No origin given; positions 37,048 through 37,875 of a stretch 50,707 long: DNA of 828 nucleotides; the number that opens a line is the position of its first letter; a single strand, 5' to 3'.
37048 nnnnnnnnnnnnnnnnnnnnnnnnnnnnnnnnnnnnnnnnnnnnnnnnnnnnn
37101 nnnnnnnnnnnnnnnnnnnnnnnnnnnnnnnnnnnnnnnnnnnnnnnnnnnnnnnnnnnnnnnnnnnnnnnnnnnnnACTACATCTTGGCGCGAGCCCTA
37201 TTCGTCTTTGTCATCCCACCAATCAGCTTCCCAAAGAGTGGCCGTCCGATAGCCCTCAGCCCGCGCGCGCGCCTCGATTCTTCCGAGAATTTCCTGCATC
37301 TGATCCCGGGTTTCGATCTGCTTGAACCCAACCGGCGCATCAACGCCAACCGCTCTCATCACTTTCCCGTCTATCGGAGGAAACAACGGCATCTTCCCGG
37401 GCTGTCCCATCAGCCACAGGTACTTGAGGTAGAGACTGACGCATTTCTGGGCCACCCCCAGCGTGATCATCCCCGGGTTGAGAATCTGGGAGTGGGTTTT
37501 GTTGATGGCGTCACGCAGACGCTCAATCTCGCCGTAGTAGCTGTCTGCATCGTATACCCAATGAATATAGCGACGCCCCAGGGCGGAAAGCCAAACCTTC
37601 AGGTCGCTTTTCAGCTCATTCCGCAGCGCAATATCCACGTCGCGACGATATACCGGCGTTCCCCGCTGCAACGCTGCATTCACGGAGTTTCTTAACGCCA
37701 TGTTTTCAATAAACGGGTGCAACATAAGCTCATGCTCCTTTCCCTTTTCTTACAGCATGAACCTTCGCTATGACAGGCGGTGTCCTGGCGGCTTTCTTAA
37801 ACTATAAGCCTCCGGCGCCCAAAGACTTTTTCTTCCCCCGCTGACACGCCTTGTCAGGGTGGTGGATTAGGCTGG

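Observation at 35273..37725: Stand-alone ClpX paralog with a novel N-terminal region, operonic with a small unknown protein: candidate new defence or regulatory module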

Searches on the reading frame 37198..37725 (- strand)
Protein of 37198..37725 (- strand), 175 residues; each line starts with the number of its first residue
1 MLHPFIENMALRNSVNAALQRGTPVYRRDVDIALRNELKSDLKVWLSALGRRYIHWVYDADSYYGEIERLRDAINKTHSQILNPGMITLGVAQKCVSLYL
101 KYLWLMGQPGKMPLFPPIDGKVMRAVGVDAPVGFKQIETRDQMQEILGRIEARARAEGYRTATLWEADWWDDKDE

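Call 4: search_protein_families(library=pfam, proteins=[window:37198-37725:-], max_evalue=0.01)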
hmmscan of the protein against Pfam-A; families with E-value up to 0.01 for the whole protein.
window:37198-37725:- (175 aa): 0 families

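Call 5: search_protein_families(library=ncbifam, proteins=[window:37198-37725:-], max_evalue=0.01)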
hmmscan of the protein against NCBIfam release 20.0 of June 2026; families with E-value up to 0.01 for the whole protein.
window:37198-37725:- (175 aa): 0 families

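Call 6: search_protein_families(library=padloc, proteins=[window:37198-37725:-], max_evalue=0.01)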
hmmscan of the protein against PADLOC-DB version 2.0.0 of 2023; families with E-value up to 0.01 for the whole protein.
window:37198-37725:- (175 aa): 0 families

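Call 18: find_homologous_proteins(query=window:37198-37725:-, max_evalue=0.001)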
Query window:37198-37725:- (175 aa): 23 proteins with E <= 0.001 among 181 candidates.
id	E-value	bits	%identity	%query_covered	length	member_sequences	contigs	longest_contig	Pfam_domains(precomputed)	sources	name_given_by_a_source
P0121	4.5e-115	400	100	100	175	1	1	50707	-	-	-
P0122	1.1e-66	242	61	100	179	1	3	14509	-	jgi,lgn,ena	jgi:hypothetical protein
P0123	1.0e-62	229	58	100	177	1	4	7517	-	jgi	jgi:hypothetical protein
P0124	9.9e-59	216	56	100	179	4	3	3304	-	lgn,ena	-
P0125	1.8e-51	192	50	99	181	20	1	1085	-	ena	-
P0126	2.3e-48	182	47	100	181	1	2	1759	-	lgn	-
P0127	7.8e-32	128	39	99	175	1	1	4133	-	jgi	jgi:hypothetical protein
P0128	6.0e-31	125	39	98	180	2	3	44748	-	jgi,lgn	jgi:hypothetical protein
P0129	2.3e-30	124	37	98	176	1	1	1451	-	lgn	-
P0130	3.4e-28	117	39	99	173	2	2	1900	-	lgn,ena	-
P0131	7.3e-28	115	36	98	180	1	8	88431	-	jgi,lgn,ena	jgi:hypothetical protein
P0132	2.4e-26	110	36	98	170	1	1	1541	-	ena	-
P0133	1.5e-25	108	37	97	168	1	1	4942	-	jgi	jgi:hypothetical protein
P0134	1.7e-25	108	35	98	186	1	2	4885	-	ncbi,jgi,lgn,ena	jgi:hypothetical protein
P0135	8.2e-25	105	36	98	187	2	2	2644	-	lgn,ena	-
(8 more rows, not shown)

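Call 19: find_encoding_contigs(protein=P0122, flank=8000, max_places=3)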
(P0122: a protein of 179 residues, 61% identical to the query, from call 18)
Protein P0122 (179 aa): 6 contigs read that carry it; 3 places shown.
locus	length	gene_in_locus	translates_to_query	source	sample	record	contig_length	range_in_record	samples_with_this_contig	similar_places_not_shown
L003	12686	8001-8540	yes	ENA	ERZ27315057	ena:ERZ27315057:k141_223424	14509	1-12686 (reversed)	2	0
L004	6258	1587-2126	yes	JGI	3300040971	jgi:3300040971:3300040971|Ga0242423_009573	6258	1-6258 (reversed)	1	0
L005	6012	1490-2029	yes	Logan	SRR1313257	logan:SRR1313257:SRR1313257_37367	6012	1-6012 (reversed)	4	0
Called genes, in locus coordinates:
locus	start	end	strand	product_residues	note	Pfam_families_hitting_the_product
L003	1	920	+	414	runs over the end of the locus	PF04389:Peptidase_M28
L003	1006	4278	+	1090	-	PF25596:CPSase_L_D1, PF02222:ATP-grasp (faint), PF02786:CPSase_L_D2, PF02787:CPSase_L_D3, PF25596:CPSase_L_D1, PF02786:CPSase_L_D2, PF15632:ATPgrasp_Ter (weak), PF02142:MGS, +2 more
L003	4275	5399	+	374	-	PF00988:CPSase_sm_chain, PF00117:GATase, PF07722:Peptidase_C26 (faint)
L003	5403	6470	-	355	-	PF13551:HTH_29, PF13565:HTH_32, PF13358:DDE_3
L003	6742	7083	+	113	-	-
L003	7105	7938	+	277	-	-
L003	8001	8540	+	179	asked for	-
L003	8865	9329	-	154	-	PF07007:LprI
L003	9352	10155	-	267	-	-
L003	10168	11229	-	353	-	-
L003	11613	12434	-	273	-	PF04055:Radical_SAM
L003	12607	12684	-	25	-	?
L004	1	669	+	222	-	?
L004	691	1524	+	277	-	-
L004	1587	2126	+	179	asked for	-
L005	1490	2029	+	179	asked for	-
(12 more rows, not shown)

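Call 20: find_encoding_contigs(protein=P0128, flank=8000, max_places=3)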
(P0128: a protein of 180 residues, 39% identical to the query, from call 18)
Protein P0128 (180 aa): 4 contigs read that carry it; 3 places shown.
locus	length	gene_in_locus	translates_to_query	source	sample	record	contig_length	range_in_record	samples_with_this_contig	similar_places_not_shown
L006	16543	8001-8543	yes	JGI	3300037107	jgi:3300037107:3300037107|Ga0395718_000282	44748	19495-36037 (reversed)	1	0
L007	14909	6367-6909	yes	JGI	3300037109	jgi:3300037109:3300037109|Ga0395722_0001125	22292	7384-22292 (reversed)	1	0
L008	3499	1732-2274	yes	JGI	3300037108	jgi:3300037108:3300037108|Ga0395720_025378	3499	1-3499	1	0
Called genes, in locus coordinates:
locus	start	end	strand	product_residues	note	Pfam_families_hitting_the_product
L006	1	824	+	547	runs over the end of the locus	PF06418:CTP_synth_N, PF07722:Peptidase_C26 (faint), PF00117:GATase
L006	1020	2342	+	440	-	PF08245:Mur_ligase_M, PF02875:Mur_ligase_C, PF27239:FOL3_C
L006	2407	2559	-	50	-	-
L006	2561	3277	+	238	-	-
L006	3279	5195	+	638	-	PF00890:FAD_binding_2, PF01266:DAO, PF07992:Pyr_redox_2 (faint), PF02910:Succ_DH_flav_C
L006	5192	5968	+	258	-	PF13085:Fer2_3, PF13187:Fer4_9 (faint), PF12838:Fer4_7, PF13183:Fer4_8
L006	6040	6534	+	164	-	PF05862:IceA2 (weak)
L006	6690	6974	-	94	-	-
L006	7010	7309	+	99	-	-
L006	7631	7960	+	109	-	-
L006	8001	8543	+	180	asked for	-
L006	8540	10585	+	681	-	PF00036:EF-hand_1 (faint), PF00404:Dockerin_1 (faint), PF12256:TcdB_toxin_midN (faint), PF13202:EF-hand_5 (faint), PF16743:PliI (faint), PF13517:FG-GAP_3, PF01839:FG-GAP, PF13517:FG-GAP_3, +1 more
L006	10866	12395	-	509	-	PF00515:TPR_1 (faint), PF07719:TPR_2 (faint), PF13432:TPR_16 (faint), PF14559:TPR_19 (faint)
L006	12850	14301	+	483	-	PF02614:UxaC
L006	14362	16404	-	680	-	PF12679:ABC2_membrane_2 (weak), PF12730:ABC2_membrane_4 (weak)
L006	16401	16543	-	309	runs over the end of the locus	PF00005:ABC_tran, PF13304:AAA_21 (faint)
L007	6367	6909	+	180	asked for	-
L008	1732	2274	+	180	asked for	-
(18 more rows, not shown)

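Call 21: find_encoding_contigs(protein=P0131, flank=8000, max_places=3)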
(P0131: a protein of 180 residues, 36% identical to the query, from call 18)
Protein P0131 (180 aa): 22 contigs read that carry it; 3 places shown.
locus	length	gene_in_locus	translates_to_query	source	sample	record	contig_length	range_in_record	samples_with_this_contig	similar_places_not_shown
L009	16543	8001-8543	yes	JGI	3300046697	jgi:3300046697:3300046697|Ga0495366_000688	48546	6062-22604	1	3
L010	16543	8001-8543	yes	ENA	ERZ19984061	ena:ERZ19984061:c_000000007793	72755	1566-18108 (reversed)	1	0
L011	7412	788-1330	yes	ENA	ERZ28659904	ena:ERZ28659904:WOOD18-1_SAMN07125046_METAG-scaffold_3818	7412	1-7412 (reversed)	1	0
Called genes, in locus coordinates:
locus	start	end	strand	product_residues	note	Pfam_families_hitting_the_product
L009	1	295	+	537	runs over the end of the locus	PF06418:CTP_synth_N, PF00117:GATase, PF07722:Peptidase_C26 (weak)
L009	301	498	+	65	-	-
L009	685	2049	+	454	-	PF08245:Mur_ligase_M, PF02875:Mur_ligase_C (faint), PF27239:FOL3_C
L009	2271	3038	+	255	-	-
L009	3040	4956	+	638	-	PF00890:FAD_binding_2, PF01266:DAO, PF02910:Succ_DH_flav_C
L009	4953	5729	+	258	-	PF13085:Fer2_3, PF13187:Fer4_9 (faint), PF12838:Fer4_7, PF13183:Fer4_8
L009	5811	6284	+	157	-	PF05862:IceA2 (weak)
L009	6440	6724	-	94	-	-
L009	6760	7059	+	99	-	-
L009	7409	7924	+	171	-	-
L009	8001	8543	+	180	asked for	-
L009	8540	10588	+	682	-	PF00036:EF-hand_1 (faint), PF00404:Dockerin_1 (faint), PF10149:TM231 (faint), PF12256:TcdB_toxin_midN (faint), PF13202:EF-hand_5 (faint), PF14779:BBS1 (faint), PF13517:FG-GAP_3, PF01839:FG-GAP (weak)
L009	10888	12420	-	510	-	PF13432:TPR_16 (faint), PF00515:TPR_1 (faint), PF07719:TPR_2 (faint), PF13181:TPR_8 (faint), PF14559:TPR_19 (weak)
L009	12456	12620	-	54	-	-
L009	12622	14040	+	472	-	PF05598:DUF772, PF13751:DDE_Tnp_1_6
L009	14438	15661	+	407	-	PF16257:UxaE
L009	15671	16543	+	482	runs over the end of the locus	PF02614:UxaC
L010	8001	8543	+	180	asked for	-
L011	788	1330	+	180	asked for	-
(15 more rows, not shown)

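Call 26: search_protein_families(library=pfam, alignment_id=A1, max_evalue=1)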
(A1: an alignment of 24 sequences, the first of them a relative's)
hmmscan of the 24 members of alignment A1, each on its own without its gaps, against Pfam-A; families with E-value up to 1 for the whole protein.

A. member 1, P0121 (175 aa): 0 families

B. families by the number of members that match (of 24 scanned): 11 families
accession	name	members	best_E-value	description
PF22096.1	TagH_C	2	0.028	Teichoic acid transporter subunit TagH C-terminal domain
PF04494.20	TFIID_NTD2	2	0.04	WD40 associated region in TFIID subunit, NTD2 domain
PF08246.17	Inhibitor_I29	1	0.02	Cathepsin propeptide inhibitor domain (I29)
PF10545.15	MADF_DNA_bdg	1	0.024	Alcohol dehydrogenase transcription factor Myb/SANT-like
PF03732.24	Retrotrans_gag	1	0.065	Retrotransposon gag protein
PF18491.7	SRA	1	0.082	SET and RING associated domain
PF11626.13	Rap1_C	1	0.082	TRF2-interacting telomeric protein/Rap1 - C terminal domain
PF17618.7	SL4P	1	0.085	Uncharacterized Strongylid L4 protein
PF09707.15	Cas_Cas2CT1978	1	0.12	CRISPR-associated protein (Cas_Cas2CT1978)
PF20889.2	TsiV3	1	0.17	Antitoxin TsiV3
PF00522.23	VPR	1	0.6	VPR/VPX protein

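Call 30: predict_structure(alignment_id=A1)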
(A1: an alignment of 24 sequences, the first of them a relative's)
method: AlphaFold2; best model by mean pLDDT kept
length: 175 residues; sequences in the alignment: 24
mean_pLDDT: 93.5   pTM: 0.90
mean pLDDT of the five models: 93.5, 93.3, 92.8, 91.6, 91.0
residues with pLDDT >= 90: 153; 70-90: 17; 50-70: 3; < 50: 2
segments of 3 or more residues with pLDDT < 50: none
pLDDT, mean of each block of 10 residues (from residue 1): 92 96 90 97 98 97 98 96 93 98 97 96 89 91 96 97 91 50
secondary structure, 60 per line:
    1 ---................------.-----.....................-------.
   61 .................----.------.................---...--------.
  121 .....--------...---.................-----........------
elements in order: H4-19 H32-52 H60-77 H89-105 H120-125 H140-156 H162-169

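Call 33: fold_search(model_id=the predicted structure, library=pdb)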
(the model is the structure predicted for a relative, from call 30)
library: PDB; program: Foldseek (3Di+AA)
matches with E <= 10: 113; with E <= 0.001: 0
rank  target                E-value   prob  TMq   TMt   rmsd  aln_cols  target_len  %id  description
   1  6yld_C                9.6e-01  0.10  0.20  0.22  11.8       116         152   16  Crystal structure of Trichoplax adhaerens trBcl-2L2 bound to trBak BH3 (released 2021-03-17)
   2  3s7j                  1.1e+00  0.11  0.28  0.15  11.8       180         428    9  Structural Basis of Substrate Methylation and Inhibition of SMYD2 (released 2011-08-10)
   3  6yld_A                1.3e+00  0.06  0.18  0.21  16.6       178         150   12  Crystal structure of Trichoplax adhaerens trBcl-2L2 bound to trBak BH3 (released 2021-03-17)
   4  4glt_B                2.1e+00  0.05  0.14  0.12  11.0       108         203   18  Crystal structure of glutathione s-transferase MFLA_2116 (target EFI-507160) from methylobacillus flagellatus kt with  (released 2012-08-29)
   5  4xoq_C                2.9e+00  0.04  0.17  0.15  13.9       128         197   14  F420 complex of coenzyme F420:L-glutamate ligase (FbiB) from Mycobacterium tuberculosis (C-terminal domain) (released 2016-02-17)
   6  3oxf_B                3.6e+00  0.06  0.28  0.15  10.8       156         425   17  Human lysine methyltransferase Smyd3 in complex with AdoHcy (Form I) (released 2011-02-23)
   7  3ru0_A                3.6e+00  0.06  0.27  0.15  10.1       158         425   15  Cocrystal structure of human SMYD3 with inhibitor Sinefungin bound (released 2011-05-18)
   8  1gvh                  3.6e+00  0.04  0.18  0.09  15.5       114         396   12  The X-ray structure of ferric Escherichia coli flavohemoglobin reveals an unespected geometry of the distal heme pocket (released 2002-08-06)
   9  5azb                  3.8e+00  0.06  0.30  0.22  13.8       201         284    9  Crystal structure of Escherichia coli Lgt in complex with phosphatidylglycerol and the inhibitor palmitic acid (released 2016-01-27)
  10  4omv_A                3.8e+00  0.06  0.24  0.23   9.4       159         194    8  Crystal Structure of a Putative Macrophage Growth Locus, subunit A From Francisella tularensis SCHU S4 (released 2014-02-05)
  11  5wos_A                3.8e+00  0.03  0.21  0.25  15.8       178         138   12  Structural and functional insights into Canarypox Virus CNP058 regulation of apoptosis (released 2017-11-01)
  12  3g6i                  3.8e+00  0.03  0.22  0.20  13.7       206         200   12  Crystal structure of an outer membrane protein, part of a putative carbohydrate binding complex (bt_1022) from bacteroid (released 2009-02-17)
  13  7vg4_C                3.8e+00  0.01  0.12  0.11  19.0       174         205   16  10,5-methenyltetrahydrofolate cyclohydrolase from Methylobacterium extorquens AM1 strain (released 2022-07-06)
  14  5ex3_A                4.0e+00  0.10  0.23  0.11   7.7        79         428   20  Crystal structure of human SMYD3 in complex with a VEGFR1 peptide (released 2016-03-09)
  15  7ccl_C                4.0e+00  0.04  0.20  0.23  11.4       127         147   13  Crystal structure of human BFK (released 2021-06-23)
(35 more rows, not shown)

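Call 58: fold_search(model_id=the predicted structure, library=viral)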
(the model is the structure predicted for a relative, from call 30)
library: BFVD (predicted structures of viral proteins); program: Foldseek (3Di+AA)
matches with E <= 10: 161; with E <= 0.001: 0
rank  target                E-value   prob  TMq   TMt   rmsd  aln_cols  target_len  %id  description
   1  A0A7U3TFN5            6.6e-02  0.33  0.26  0.26  14.9       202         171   13  (no name in the UniProt tables at hand)
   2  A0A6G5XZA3            5.4e-01  0.11  0.24  0.18  14.1       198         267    8  (no name in the UniProt tables at hand)
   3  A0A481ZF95            7.2e-01  0.35  0.28  0.40   7.8       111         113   10  Uncharacterized protein [Pithovirus LCPAC403]
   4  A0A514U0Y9            8.4e-01  0.05  0.18  0.14  16.1       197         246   13  Uncharacterized protein [Gordonia phage Phendrix]
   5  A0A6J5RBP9            8.9e-01  0.14  0.26  0.30  12.4       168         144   14  Uncharacterized protein [uncultured Caudovirales phage]
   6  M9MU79                1.2e+00  0.09  0.20  0.23  10.4       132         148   14  (no name in the UniProt tables at hand)
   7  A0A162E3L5            1.3e+00  0.08  0.23  0.26  18.3       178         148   11  Putative capsid morphogenesis protein [Klebsiella phage PKP126]
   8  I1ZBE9                1.4e+00  0.08  0.21  0.23  13.8       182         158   11  (no name in the UniProt tables at hand)
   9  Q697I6                1.4e+00  0.07  0.22  0.27  12.9       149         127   13  Virion associated protein (Fragment) [Vulture herpesvirus]
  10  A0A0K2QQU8            1.5e+00  0.15  0.29  0.37   7.6       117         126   14  Uncharacterized protein [Ralstonia phage RSF1]
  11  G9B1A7                1.6e+00  0.14  0.30  0.33   7.4       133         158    8  Gp6 [Bacillus phage W.Ph.]
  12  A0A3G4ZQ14            1.6e+00  0.06  0.22  0.21  14.0       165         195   17  Uncharacterized protein [Terrestrivirus sp.]
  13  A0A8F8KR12            1.8e+00  0.13  0.38  0.26  17.2       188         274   13  Putative RING-H2 finger protein [Clandestinovirus]
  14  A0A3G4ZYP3            1.8e+00  0.04  0.22  0.13  12.6       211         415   12  Elongation factor 1-gamma [Faunusvirus sp.]
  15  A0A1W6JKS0            1.9e+00  0.16  0.30  0.42   7.7       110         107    9  Uncharacterized protein [Lactococcus phage AM4]
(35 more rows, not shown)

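Call 60: search_protein_families(library=phrogs, proteins=[window:37198-37725:-], max_evalue=0.01)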
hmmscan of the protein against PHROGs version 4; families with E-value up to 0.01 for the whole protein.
window:37198-37725:- (175 aa): 0 families

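Call 85: search_solved_structures(query=A1, max_evalue=1)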
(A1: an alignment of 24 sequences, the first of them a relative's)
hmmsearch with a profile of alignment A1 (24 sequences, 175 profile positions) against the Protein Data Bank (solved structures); distinct sequences matched with E-value up to 1: 7.
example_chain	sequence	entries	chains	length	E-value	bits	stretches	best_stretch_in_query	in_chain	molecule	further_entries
3cmt_A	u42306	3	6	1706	0.04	16.9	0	22-80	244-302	Protein recA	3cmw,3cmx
1eku_A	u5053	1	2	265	0.089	15.7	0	35-89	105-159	Interferon gamma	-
3cmv_A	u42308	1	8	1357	0.17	14.9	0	22-80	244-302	Protein recA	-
1skr_A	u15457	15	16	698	0.2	14.6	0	113-155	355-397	DNA polymerase | DNA-directed DNA polymerase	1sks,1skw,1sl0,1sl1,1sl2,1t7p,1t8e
1zyq_A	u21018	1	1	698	0.2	14.6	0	113-155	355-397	DNA polymerase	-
6n7w_H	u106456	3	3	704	0.2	14.6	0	113-155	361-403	DNA-directed DNA polymerase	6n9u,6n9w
2ajq_A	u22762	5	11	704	0.2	14.6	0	113-155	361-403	T7 DNA polymerase | DNA-directed DNA polymerase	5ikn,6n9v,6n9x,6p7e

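Call 98: search_dna_similar(query=window:37198-37725:-, collection=plasmids, mode=protein, max_evalue=0.001)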
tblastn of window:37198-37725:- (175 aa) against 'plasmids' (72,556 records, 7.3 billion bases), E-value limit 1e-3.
No match.

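Call 100: find_related_loci(query=A1, collection=viral_contigs, flank=8000)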
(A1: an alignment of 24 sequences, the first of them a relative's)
Query A1 (175 aa) in viral_contigs; peptide patterns used: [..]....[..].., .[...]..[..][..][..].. (x = any residue, [..] = any of these).
31 stretches matched a pattern, but none encodes a relative of the query by tblastn (E <= 1e-3).

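Call 115: search_solved_structures(query=L003:7105-7935:+, max_evalue=1)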
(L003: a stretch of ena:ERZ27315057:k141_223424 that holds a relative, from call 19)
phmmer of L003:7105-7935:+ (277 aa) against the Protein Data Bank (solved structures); distinct sequences matched with E-value up to 1: 0.

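Call 116: search_protein_families(library=pfam, proteins=[L003:7105-7935:+, L003:6742-7080:+, L006:7631-7957:+, L009:7409-7921:+], max_evalue=0.5)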
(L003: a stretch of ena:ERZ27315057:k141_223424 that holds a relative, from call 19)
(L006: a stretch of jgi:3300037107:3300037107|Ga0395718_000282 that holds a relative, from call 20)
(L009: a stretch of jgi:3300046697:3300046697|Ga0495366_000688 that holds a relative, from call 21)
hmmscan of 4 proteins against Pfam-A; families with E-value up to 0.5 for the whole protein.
L003:7105-7935:+ (277 aa): 0 families

L003:6742-7080:+ (113 aa): 2 families
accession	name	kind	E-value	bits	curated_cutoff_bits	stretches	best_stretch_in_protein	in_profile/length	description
PF08279.18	HTH_11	-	9.6e-05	22.6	25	1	30-62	24-54/55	HTH domain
PF11890.14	DUF3410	-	0.051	13.9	31.4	1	38-73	31-66/81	Domain of unknown function (DUF3410)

L006:7631-7957:+ (109 aa): 0 families

L009:7409-7921:+ (171 aa): 0 families
